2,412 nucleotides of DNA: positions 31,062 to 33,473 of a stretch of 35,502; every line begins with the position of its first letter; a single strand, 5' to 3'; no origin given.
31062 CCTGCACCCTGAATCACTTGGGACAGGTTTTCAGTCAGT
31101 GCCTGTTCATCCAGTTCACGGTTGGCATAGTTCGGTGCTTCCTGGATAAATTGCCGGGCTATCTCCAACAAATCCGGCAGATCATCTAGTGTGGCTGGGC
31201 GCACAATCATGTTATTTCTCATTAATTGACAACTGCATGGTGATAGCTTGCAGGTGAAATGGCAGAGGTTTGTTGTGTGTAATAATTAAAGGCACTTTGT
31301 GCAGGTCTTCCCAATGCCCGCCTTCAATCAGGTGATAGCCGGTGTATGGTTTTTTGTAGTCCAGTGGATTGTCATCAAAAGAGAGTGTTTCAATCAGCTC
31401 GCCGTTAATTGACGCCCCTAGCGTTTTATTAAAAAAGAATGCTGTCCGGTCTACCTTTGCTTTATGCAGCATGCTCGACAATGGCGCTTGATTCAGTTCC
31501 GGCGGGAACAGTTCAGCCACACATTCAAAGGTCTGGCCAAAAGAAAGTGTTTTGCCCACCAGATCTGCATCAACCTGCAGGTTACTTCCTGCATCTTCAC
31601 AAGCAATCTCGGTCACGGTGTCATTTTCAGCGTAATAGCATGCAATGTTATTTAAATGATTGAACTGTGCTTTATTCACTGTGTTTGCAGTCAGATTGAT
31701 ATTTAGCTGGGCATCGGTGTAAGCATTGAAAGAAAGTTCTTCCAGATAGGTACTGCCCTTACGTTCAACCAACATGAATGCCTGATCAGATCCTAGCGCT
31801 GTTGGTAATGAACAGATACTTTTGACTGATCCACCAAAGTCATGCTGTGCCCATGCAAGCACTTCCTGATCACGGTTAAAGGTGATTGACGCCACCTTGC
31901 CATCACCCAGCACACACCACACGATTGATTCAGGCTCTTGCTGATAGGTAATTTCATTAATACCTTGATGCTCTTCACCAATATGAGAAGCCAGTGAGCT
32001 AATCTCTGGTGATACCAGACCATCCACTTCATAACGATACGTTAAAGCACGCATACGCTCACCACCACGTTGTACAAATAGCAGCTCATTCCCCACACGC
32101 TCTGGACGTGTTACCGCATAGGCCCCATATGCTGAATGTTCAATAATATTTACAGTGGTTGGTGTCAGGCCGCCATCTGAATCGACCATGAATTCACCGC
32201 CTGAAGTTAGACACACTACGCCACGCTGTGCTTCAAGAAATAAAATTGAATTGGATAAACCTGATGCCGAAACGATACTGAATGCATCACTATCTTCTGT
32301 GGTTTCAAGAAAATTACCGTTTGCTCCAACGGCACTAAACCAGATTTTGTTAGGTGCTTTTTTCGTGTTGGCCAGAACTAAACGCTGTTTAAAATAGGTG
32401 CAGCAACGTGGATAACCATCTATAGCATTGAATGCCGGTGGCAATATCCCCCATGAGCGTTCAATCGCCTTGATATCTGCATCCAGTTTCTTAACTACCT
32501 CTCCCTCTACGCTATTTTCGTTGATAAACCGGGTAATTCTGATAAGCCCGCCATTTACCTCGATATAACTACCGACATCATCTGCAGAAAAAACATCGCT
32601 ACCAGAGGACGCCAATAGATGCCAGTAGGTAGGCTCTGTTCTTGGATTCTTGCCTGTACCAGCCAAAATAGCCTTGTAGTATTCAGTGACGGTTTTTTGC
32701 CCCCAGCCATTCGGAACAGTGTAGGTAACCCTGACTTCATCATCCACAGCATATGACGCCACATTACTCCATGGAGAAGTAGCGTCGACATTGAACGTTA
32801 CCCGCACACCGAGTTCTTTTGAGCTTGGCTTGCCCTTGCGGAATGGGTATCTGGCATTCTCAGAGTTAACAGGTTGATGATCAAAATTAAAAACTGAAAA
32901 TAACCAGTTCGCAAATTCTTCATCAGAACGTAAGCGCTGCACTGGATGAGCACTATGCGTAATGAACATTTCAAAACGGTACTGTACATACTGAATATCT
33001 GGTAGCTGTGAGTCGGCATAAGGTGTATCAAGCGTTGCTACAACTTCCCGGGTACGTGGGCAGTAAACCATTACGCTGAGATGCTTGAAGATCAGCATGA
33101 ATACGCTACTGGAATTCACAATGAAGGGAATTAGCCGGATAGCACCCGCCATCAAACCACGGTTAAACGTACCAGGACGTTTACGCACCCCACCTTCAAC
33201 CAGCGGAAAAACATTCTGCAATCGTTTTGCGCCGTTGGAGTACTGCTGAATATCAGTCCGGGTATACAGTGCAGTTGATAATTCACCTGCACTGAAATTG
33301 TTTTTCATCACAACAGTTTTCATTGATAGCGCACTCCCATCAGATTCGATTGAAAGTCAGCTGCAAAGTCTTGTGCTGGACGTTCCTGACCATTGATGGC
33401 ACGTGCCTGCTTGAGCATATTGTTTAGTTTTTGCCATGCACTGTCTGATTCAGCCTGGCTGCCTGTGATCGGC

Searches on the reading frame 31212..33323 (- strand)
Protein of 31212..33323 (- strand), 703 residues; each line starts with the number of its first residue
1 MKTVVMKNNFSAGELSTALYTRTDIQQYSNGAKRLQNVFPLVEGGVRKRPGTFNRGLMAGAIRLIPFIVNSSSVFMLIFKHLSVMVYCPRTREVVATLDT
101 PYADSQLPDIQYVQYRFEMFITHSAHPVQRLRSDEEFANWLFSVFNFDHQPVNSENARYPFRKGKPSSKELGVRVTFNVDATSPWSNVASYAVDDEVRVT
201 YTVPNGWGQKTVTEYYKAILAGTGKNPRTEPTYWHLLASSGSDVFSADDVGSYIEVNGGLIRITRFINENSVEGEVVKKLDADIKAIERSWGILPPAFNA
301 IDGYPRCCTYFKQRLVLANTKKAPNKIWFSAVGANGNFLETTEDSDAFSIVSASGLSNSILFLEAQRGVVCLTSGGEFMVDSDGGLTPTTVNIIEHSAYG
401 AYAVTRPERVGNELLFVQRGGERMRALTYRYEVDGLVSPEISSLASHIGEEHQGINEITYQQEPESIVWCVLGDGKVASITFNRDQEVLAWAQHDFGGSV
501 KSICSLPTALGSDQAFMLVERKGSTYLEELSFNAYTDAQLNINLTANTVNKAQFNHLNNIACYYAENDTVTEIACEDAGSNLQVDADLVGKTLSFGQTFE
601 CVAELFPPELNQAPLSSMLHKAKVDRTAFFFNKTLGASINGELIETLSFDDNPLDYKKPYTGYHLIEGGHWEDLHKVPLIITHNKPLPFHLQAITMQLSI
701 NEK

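Call 8: search_protein_families(library=phrogs, proteins=[window:31212-33323:-], max_evalue=0.001)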
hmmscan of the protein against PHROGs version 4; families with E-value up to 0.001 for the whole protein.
window:31212-33323:- (703 aa): 5 families
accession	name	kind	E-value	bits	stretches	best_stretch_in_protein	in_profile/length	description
phrog_376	-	tail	1.2e-162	544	1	1-702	2-711/712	tail protein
phrog_15566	-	tail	2.4e-44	152.8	1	277-539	22-287/552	tail protein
phrog_20269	-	unknown function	1.3e-13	51.8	1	5-307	5-322/374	-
phrog_30010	-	unknown function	2e-12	47.6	1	424-520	191-285/517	-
phrog_457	-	tail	7.5e-07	29.1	1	310-605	359-680/793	tail protein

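Call 10: search_protein_families(library=pfam, proteins=[window:31212-33323:-], max_evalue=0.01)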
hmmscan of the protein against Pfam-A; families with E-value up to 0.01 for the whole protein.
window:31212-33323:- (703 aa): 1 family
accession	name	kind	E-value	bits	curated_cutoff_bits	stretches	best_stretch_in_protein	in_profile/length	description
PF25675.1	Phage_nozzle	-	4.8e-06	25.5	27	1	343-558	386-604/794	Bacteriophage nozzle protein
